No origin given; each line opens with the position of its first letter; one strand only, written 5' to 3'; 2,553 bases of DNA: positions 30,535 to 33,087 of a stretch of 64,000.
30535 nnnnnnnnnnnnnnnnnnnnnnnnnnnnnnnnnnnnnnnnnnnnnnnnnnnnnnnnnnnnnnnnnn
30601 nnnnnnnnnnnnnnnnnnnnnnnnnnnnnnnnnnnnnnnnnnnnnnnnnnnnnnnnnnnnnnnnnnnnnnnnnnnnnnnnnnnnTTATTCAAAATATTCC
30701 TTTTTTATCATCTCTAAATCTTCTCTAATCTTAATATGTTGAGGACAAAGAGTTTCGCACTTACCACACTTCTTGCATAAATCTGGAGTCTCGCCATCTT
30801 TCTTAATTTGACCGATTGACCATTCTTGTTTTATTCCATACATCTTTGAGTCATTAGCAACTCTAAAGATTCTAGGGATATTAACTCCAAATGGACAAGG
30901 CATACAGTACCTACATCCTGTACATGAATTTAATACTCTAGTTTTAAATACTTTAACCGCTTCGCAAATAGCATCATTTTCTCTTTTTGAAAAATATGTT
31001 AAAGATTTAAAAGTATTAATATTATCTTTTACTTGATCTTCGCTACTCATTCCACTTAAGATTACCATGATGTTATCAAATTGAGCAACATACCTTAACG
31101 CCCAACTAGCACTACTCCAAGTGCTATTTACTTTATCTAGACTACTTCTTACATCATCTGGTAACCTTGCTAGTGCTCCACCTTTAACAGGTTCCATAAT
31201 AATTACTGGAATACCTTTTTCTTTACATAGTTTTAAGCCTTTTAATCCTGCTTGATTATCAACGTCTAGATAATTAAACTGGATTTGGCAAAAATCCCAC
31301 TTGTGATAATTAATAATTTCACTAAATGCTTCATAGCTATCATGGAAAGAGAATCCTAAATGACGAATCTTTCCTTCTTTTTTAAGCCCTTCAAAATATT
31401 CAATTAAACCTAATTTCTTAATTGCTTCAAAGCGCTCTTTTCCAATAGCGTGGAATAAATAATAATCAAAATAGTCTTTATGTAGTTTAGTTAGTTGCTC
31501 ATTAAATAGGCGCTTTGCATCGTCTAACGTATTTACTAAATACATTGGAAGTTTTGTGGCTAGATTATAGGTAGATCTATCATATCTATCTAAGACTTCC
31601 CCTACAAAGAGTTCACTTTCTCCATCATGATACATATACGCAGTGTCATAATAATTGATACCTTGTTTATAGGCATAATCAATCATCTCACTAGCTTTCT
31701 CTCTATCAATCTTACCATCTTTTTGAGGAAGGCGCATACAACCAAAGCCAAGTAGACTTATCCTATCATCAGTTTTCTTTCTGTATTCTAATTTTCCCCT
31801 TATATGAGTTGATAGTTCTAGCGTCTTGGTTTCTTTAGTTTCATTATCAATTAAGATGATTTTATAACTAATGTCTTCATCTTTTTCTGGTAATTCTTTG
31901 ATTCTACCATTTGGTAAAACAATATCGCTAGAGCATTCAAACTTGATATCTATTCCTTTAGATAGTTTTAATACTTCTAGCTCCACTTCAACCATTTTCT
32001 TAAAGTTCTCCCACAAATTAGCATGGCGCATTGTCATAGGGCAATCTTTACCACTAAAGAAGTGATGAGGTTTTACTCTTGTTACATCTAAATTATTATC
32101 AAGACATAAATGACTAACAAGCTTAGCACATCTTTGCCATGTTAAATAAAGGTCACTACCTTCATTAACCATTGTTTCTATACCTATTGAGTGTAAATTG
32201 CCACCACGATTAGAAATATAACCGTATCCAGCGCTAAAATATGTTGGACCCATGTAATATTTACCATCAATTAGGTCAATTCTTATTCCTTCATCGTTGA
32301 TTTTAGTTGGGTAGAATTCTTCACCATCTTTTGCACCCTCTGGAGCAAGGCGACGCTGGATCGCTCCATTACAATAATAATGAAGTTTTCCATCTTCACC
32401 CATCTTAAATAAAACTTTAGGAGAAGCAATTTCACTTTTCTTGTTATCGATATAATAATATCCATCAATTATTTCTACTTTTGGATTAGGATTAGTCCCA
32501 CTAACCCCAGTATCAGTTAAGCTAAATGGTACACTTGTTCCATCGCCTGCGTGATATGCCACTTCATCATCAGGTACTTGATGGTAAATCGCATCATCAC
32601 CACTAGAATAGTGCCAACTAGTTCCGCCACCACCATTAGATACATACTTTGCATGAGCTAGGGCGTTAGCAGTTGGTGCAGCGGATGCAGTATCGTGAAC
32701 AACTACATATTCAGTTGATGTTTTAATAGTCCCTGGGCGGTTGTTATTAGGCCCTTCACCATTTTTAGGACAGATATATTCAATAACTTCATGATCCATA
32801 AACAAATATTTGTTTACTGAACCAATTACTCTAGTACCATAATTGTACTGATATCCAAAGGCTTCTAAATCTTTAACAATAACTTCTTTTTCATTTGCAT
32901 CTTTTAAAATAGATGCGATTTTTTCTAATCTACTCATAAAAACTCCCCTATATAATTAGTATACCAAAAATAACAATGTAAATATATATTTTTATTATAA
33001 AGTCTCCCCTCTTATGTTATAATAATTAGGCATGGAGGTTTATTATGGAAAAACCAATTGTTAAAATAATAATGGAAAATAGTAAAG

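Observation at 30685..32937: Single ORF fusing a peptidoglycan amidase (Amidase_2) to an aldo/keto reductase with a 4Fe-4S tail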

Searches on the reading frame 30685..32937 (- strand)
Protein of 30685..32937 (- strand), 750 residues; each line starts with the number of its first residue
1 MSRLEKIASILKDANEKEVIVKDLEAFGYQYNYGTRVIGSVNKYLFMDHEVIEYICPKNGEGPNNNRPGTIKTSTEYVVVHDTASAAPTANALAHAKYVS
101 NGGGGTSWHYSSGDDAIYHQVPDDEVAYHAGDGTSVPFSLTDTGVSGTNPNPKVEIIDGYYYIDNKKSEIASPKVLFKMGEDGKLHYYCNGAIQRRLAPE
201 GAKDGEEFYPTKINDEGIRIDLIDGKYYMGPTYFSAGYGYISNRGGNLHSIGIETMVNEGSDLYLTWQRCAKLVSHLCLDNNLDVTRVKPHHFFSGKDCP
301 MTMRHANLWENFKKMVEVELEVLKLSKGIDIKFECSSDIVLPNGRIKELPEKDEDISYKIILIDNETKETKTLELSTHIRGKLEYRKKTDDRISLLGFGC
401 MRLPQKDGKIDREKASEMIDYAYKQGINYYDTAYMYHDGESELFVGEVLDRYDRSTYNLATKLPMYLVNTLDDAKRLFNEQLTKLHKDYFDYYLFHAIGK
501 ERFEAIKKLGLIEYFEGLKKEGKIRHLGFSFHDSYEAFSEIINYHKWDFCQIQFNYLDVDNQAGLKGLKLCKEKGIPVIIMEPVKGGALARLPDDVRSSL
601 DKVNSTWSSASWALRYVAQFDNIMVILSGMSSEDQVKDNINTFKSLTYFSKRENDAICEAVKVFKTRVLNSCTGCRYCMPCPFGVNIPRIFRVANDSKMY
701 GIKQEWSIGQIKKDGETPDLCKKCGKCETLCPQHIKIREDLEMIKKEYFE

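Call 3: search_protein_families(library=pfam, proteins=[window:30685-32937:-], max_evalue=0.01)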
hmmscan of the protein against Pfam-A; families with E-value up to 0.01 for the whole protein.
window:30685-32937:- (750 aa): 8 families
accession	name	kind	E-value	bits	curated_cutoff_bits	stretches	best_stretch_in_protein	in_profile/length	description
PF00248.27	Aldo_ket_red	-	6.1e-41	140.8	24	1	396-657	2-286/291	Aldo/keto reductase family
PF01510.30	Amidase_2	-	9.4e-14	52.3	26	2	74-141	4-68/131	N-acetylmuramoyl-L-alanine amidase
PF13187.11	Fer4_9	-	3.4e-07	30.6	27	1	672-734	2-50/52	4Fe-4S dicluster domain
PF13534.11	Fer4_17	-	5.1e-07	30.6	22.2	1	671-735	1-60/61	4Fe-4S dicluster domain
PF13183.11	Fer4_8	-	5.5e-07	30.5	27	1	669-735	2-68/68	4Fe-4S dicluster domain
PF13237.11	Fer4_10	-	0.00043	20.6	25.5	0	717-742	5-31/53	4Fe-4S dicluster domain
PF00037.32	Fer4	-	0.0051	17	21.1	1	718-733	5-20/24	4Fe-4S binding domain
PF12837.12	Fer4_6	-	0.006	16.9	25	0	718-732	6-20/24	4Fe-4S binding domain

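Call 4: search_protein_families(library=ncbifam, proteins=[window:30685-32937:-], max_evalue=0.01)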
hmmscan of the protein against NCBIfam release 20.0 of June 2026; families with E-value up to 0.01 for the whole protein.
window:30685-32937:- (750 aa): 6 families
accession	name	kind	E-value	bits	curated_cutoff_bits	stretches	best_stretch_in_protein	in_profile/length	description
NF049922.1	MethglyxlRedYdjG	equivalog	1.4e-17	63.7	550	2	476-607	116-244/326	NADH-dependent methylglyoxal reductase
TIGR01293.1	Kv_beta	subfamily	3.6e-08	32.8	365.4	1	388-463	8-83/319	voltage-dependent potassium channel subunit beta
TIGR00314.1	cdhA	equivalog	0.00042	18.2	781.3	1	668-740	397-458/784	CO dehydrogenase/acetyl-CoA synthase complex subunit alpha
NF007912.0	PRK10625.1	equivalog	0.00075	19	415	0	392-449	12-73/346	NADP(H)-dependent aldo-keto reductase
NF008598.0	PRK11565.1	equivalog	0.0014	17.8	425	1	410-530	25-138/275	2,5-didehydrogluconate reductase DkgA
NF007695.0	PRK10376.1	subfamily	0.0019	17.3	280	1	390-642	14-270/290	oxidoreductase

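Call 8: find_homologous_proteins(query=window:30685-32937:-, max_evalue=0.00001)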
Query window:30685-32937:- (750 aa): 321 proteins with E <= 0.00001 among 8000 candidates; the best 120 are listed.
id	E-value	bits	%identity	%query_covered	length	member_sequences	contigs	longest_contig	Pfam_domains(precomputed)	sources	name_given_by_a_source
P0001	0.0e+0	1744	99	100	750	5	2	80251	PF00248.28,PF01510.31,PF13534.12,PF13183.12,PF13187.12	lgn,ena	-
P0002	0.0e+0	1305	73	100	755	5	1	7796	PF00248.28,PF01510.31,PF13534.12,PF13187.12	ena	-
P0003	0.0e+0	1286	73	100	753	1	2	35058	PF00248.28,PF01510.31,PF13746.12,PF13534.12,PF13183.12,PF13187.12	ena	-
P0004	0.0e+0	1225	70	100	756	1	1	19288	PF00248.28,PF01510.31,PF13183.12,PF13187.12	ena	-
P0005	0.0e+0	1223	70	100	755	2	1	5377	PF00248.28,PF01510.31,PF13534.12,PF13237.12,PF13183.12,PF13187.12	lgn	-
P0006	9.0e-95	337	44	47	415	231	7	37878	PF00248.28,PF13183.12,PF13187.12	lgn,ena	-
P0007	1.5e-93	333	43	49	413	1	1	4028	PF00248.28,PF13534.12,PF13183.12,PF13187.12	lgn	-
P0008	2.1e-93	332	43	49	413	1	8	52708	PF00248.28,PF13534.12,PF13183.12,PF13187.12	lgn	-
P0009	3.3e-93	331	43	49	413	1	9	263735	PF00248.28,PF13534.12,PF13183.12,PF13187.12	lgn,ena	-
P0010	3.7e-93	331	43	49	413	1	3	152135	PF00248.28,PF13534.12,PF13183.12,PF13187.12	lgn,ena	-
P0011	3.9e-93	331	43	49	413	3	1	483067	PF00248.28,PF13534.12,PF13183.12,PF13187.12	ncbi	-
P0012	7.3e-93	330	43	50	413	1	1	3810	PF00248.28,PF13534.12,PF13183.12,PF13187.12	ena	-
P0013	9.3e-93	330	43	50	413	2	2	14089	PF00248.28,PF13534.12,PF13183.12,PF13187.12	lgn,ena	-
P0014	4.6e-92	328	43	47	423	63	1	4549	PF00248.28,PF13534.12,PF13183.12,PF13187.12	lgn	-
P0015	7.3e-92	327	43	47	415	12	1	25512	PF00248.28,PF13534.12,PF13183.12,PF13187.12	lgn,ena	-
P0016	1.1e-91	326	48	48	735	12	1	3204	PF21461.4,PF01510.31,PF02368.25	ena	-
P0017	1.1e-91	326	48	48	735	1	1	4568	PF01510.31,PF02368.25,PF20578.5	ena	-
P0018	1.6e-91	326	43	48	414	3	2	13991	PF00248.28,PF13183.12,PF13187.12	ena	-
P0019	2.0e-91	326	42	48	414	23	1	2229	PF00248.28,PF13534.12,PF13183.12,PF13187.12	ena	-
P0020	4.1e-91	325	47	51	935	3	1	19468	PF21461.4,PF01510.31,PF02368.25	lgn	-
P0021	5.4e-91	324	47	51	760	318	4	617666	PF01510.31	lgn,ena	-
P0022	9.7e-91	323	42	48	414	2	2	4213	PF00248.28,PF13534.12,PF13183.12,PF13187.12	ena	-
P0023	1.3e-90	323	46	51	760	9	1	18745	PF01510.31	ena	-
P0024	1.7e-90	323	41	48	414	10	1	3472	PF00248.28,PF13534.12,PF13187.12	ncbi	-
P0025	1.0e-89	320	47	51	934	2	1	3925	PF21461.4,PF01510.31,PF02368.25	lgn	-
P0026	1.1e-89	320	43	49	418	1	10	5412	PF00248.28,PF13187.12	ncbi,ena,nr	ncbi:MAG: aldo/keto reductase [Kiritimatiellae bacterium]|nr:aldo/keto reductase [Kiritimatiellia ba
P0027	1.1e-89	320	47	48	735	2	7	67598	PF21461.4,PF01510.31,PF22359.3,PF02368.25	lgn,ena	-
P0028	4.6e-89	318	41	48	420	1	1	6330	PF00248.28,PF13237.12,PF13187.12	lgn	-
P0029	1.0e-88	317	45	51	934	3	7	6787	PF21461.4,PF01510.31,PF02368.25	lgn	-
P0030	7.6e-88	314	42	48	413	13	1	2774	PF14697.12,PF00248.28,PF13534.12,PF13187.12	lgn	-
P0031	3.8e-87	311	40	51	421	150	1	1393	PF00248.28,PF13187.12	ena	-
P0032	5.0e-87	311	46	50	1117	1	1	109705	PF09479.17,PF26182.1,PF01510.31,PF18998.7,PF02368.25,PF23486.2,PF26918.1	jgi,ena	-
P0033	1.5e-86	309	41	50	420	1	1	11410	PF00248.28,PF13534.12,PF13183.12,PF13187.12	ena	-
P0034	2.2e-86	309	40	51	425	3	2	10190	PF00248.28,PF13534.12,PF13183.12,PF13187.12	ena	-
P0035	2.3e-86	309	42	47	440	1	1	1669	PF00248.28,PF13534.12,PF13237.12,PF13187.12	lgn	-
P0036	1.2e-85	306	45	49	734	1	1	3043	PF01510.31,PF02368.25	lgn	-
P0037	7.8e-85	304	41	48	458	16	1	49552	PF00248.28,PF13746.12,PF13534.12,PF13237.12,PF13183.12,PF13187.12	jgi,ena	-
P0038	1.8e-84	303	43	50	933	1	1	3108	PF21461.4,PF01510.31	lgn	-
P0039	1.8e-84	303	46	46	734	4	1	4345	PF01510.31,PF02368.25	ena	-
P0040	1.9e-84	303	40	49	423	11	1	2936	PF00248.28,PF13187.12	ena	-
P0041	2.5e-84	302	41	49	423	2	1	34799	PF00248.28,PF13187.12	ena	-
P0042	3.8e-84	301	45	48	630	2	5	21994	PF26182.1,PF01510.31,PF22359.3,PF02368.25,PF26918.1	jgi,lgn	-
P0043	4.6e-84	301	40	51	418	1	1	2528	PF00248.28,PF13183.12,PF13187.12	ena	-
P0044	5.7e-84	301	45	51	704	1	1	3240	PF01510.31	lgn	-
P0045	1.6e-83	299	46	51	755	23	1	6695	PF01510.31,PF22359.3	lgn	-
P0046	2.6e-83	299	45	51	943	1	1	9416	PF21461.4,PF01510.31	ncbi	-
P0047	4.1e-83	298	39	49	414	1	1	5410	PF00248.28,PF13534.12,PF13183.12,PF13187.12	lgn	-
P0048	5.4e-83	298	45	51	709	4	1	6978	PF01510.31,PF02368.25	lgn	-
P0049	9.7e-83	297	40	48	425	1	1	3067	PF00248.28,PF13534.12,PF13187.12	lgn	-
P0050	1.6e-82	296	45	49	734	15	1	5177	PF01510.31,PF02368.25,PF20578.5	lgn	-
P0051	2.8e-82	295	44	52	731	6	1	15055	PF01510.31,PF02368.25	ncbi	-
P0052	4.7e-82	295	46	50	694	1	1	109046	PF09479.17,PF01510.31,PF02368.25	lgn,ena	-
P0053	8.4e-82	294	46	51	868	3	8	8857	PF01510.31,PF02368.25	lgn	-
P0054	9.6e-82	294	39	49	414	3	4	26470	PF14697.12,PF12797.13,PF00248.28,PF13746.12,PF13534.12,PF13187.12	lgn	-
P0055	1.2e-81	293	45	51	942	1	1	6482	PF21461.4,PF01510.31,PF02368.25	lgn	-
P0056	1.5e-81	293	43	51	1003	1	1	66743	PF21461.4,PF01510.31,PF02368.25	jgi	-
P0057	1.6e-81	293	45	51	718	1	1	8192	PF01510.31,PF02368.25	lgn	-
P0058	3.9e-81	292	44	51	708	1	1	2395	PF01510.31,PF02368.25,PF26918.1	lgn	-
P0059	7.3e-81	291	43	51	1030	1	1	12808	PF09479.17,PF26182.1,PF01510.31,PF22359.3,PF02368.25,PF26918.1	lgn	-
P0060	1.2e-80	290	41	48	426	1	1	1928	PF00248.28,PF13534.12,PF13183.12,PF13187.12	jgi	jgi:predicted aldo/keto reductase-like oxidoreductase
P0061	1.5e-80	290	44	51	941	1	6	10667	PF21461.4,PF01510.31,PF02368.25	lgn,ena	-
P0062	1.7e-80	289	45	51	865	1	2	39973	PF01510.31,PF22359.3,PF02368.25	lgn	-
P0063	1.8e-80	289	44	49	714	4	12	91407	PF21461.4,PF01510.31,PF02368.25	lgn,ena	-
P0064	8.9e-80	287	44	51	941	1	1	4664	PF21461.4,PF01510.31,PF02368.25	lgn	-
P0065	1.2e-79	287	44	51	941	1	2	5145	PF21461.4,PF01510.31,PF02368.25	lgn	-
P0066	1.8e-79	286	45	48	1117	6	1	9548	PF09479.17,PF26182.1,PF01510.31,PF23996.2,PF02368.25,PF26918.1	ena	-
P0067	2.6e-79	286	44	51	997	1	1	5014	PF01510.31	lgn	-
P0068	3.2e-79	285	44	51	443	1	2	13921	PF01510.31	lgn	-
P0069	3.3e-79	285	41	47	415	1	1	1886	PF00248.28,PF13746.12,PF13534.12,PF13183.12,PF13187.12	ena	-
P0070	1.1e-78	283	44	49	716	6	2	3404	PF01510.31,PF02368.25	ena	-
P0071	1.2e-78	283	43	50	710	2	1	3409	PF01510.31,PF02368.25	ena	-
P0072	3.4e-78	282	37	50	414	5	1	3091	PF14697.12,PF00248.28,PF13746.12,PF13534.12,PF13237.12,PF13187.12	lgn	-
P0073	6.3e-78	281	43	50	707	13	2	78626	PF01510.31,PF02368.25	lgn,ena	-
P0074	9.5e-78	280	44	51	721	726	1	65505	PF01510.31,PF02368.25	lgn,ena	-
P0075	6.4e-77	278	39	50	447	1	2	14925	PF00248.28,PF13187.12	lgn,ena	-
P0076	9.5e-77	277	42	50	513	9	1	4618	PF01510.31,PF22359.3,PF02368.25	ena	-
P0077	1.5e-76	276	42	50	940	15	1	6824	PF21461.4,PF01510.31,PF02368.25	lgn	-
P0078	2.7e-76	276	45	49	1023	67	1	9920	PF21461.4,PF01510.31,PF02368.25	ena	-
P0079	3.0e-76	275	41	43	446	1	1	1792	PF00248.28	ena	-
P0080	4.4e-76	275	44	49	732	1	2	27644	PF01510.31,PF02368.25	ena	-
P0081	8.1e-76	274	45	47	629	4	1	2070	PF26182.1,PF01510.31,PF02368.25,PF26918.1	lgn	-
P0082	1.5e-75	273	44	50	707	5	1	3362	PF01510.31,PF02368.25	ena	-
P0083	8.2e-75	271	43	49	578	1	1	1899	PF01510.31,PF02368.25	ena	-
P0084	8.5e-75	271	43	45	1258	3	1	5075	PF09479.17,PF01510.31,PF02368.25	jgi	-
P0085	1.3e-74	270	37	49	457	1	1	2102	PF00248.28,PF13746.12,PF13534.12,PF13187.12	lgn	-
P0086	1.3e-74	270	41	50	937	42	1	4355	PF21461.4,PF01510.31,PF02368.25,PF23486.2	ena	-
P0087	1.6e-74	270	41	50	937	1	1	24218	PF21461.4,PF01510.31,PF02368.25,PF23486.2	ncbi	-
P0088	1.7e-73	266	36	49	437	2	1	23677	PF00248.28,PF13534.12,PF13237.12,PF13183.12,PF13187.12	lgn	-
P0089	1.0e-72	264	44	49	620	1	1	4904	PF01510.31,PF02368.25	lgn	-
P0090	2.0e-72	263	36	52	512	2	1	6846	PF08973.17,PF00248.28,PF00037.33,PF13534.12,PF13183.12,PF13187.12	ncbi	-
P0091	2.1e-72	263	41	51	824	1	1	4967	PF09479.17,PF01510.31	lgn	-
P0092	9.4e-72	261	43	45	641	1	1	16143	PF26182.1,PF01510.31,PF02368.25,PF20578.5,PF26918.1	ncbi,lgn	ncbi:MAG: Ig-like domain-containing protein [Bacilli bacterium]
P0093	2.5e-71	259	40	51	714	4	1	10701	PF09479.17,PF01510.31,PF02368.25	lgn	-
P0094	3.5e-71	259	43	47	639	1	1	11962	PF26182.1,PF01510.31,PF02368.25,PF20578.5,PF26918.1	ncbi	-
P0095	3.5e-71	259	43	47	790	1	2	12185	PF21764.4,PF26182.1,PF21461.4,PF01510.31,PF22359.3,PF02368.25,PF26918.1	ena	-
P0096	1.5e-70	257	42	46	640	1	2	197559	PF26182.1,PF01510.31,PF22359.3,PF02368.25,PF20578.5,PF26918.1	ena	-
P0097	1.5e-70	257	44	47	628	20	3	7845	PF26182.1,PF01510.31,PF02368.25,PF20578.5,PF26918.1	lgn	-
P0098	7.6e-70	254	37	48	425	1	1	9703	PF00248.28,PF13534.12,PF13187.12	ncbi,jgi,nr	ncbi:MAG: aldo/keto reductase [Clostridiales Family XIII bacterium]|jgi:predicted aldo/keto reductas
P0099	9.5e-70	254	43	45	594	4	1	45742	PF01510.31,PF02368.25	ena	-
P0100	1.6e-69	253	42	48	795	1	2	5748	PF26182.1,PF01510.31,PF22359.3,PF02368.25,PF26918.1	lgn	-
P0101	4.3e-69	252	42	47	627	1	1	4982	PF21461.4,PF01510.31,PF02368.25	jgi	-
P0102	4.3e-69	252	42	47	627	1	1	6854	PF21461.4,PF01510.31,PF02368.25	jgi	-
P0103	6.9e-69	251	42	47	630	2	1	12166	PF01510.31,PF02368.25,PF26918.1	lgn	-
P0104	2.9e-68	249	41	47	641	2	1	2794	PF26182.1,PF01510.31,PF02368.25,PF26918.1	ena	-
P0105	3.0e-68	249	41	47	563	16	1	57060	PF26182.1,PF01510.31,PF02368.25,PF20578.5,PF26918.1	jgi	-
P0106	1.4e-67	247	42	45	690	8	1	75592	PF09479.17,PF01510.31,PF18998.7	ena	-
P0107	2.0e-67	246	41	47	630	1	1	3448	PF26182.1,PF01510.31,PF02368.25,PF26918.1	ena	-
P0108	2.8e-67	246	41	45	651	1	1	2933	PF01510.31,PF02368.25,PF26918.1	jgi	jgi:N-acetylmuramoyl-L-alanine amidase CwlA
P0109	3.1e-67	246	40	47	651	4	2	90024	PF26182.1,PF01510.31,PF22359.3,PF02368.25,PF20578.5,PF26918.1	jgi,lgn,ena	-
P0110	6.6e-67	245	41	48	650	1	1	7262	PF26182.1,PF21461.4,PF01510.31,PF02368.25,PF26918.1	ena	-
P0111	1.5e-66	243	41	45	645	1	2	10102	PF01510.31,PF20578.5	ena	-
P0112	1.1e-64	237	39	47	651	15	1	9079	PF21764.4,PF26182.1,PF01510.31,PF02368.25,PF20578.5,PF26918.1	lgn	-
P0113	1.4e-64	237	40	47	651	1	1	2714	PF01510.31,PF20578.5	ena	-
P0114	1.7e-64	236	40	47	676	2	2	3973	PF26182.1,PF21461.4,PF01510.31,PF02368.25,PF26918.1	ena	-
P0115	3.2e-64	236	40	47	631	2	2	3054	PF01510.31,PF02368.25,PF26918.1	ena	-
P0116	3.3e-64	236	36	49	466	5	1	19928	PF00248.28,PF13187.12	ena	-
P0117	1.1e-63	234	40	47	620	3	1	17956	PF26182.1,PF01510.31,PF02368.25,PF26918.1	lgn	-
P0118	1.2e-63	234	39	47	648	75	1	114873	PF26182.1,PF21461.4,PF01510.31,PF02368.25,PF20578.5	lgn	-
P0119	1.6e-63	233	39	47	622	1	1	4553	PF26182.1,PF01510.31,PF22359.3,PF02368.25,PF26918.1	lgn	-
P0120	4.9e-63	232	43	43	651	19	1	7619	PF01510.31,PF20578.5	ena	-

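Call 10: find_encoding_contigs(protein=P0003, flank=10000, max_places=3)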
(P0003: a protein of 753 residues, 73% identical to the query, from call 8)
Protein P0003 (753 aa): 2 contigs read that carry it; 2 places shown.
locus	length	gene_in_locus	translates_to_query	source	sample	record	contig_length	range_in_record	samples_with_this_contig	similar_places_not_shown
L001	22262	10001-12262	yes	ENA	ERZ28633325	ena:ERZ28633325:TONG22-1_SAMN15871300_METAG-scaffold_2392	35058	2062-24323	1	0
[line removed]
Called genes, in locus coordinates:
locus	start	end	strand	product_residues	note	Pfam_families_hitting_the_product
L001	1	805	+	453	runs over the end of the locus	PF01637:ATPase_2, PF13173:AAA_14, PF03008:DUF234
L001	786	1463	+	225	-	PF26351:DUF8091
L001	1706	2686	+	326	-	PF21948:LplA-B_cat, PF03099:BPL_LplA_LipB (faint), PF10437:Lip_prot_lig_C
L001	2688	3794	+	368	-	PF01571:GCV_T, PF08669:GCV_T_C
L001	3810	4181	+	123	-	PF01597:GCV_H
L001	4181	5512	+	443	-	PF02347:GDC-P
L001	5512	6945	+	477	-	PF02347:GDC-P (faint), PF00266:Aminotran_5, PF21478:GcvP2_C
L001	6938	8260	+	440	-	PF00890:FAD_binding_2 (faint), PF01134:GIDA (weak), PF01266:DAO (faint), PF07992:Pyr_redox_2, PF12831:FAD_oxidored (weak), PF13738:Pyr_redox_3, PF00070:Pyr_redox, PF02852:Pyr_redox_dim, +3 more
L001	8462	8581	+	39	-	-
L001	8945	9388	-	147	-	PF02698:DUF218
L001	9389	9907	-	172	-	PF00160:Pro_isomerase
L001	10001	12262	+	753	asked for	PF01510:Amidase_2, PF00248:Aldo_ket_red, PF13746:Fer4_18 (faint), PF13183:Fer4_8 (faint), PF13187:Fer4_9, PF13534:Fer4_17 (weak)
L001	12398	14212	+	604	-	PF22645:GKRP_SIS_N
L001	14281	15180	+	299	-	PF00294:PfkB, PF08543:Phos_pyr_kin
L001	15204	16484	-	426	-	PF13167:GTP-bdg_N, PF16360:GTP-bdg_M, PF01926:MMR_HSR1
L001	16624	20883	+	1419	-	-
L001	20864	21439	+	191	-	-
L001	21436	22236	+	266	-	PF02457:DAC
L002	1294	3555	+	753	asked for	PF01510:Amidase_2, PF00248:Aldo_ket_red, PF13746:Fer4_18 (faint), PF13183:Fer4_8 (faint), PF13187:Fer4_9, PF13534:Fer4_17 (weak)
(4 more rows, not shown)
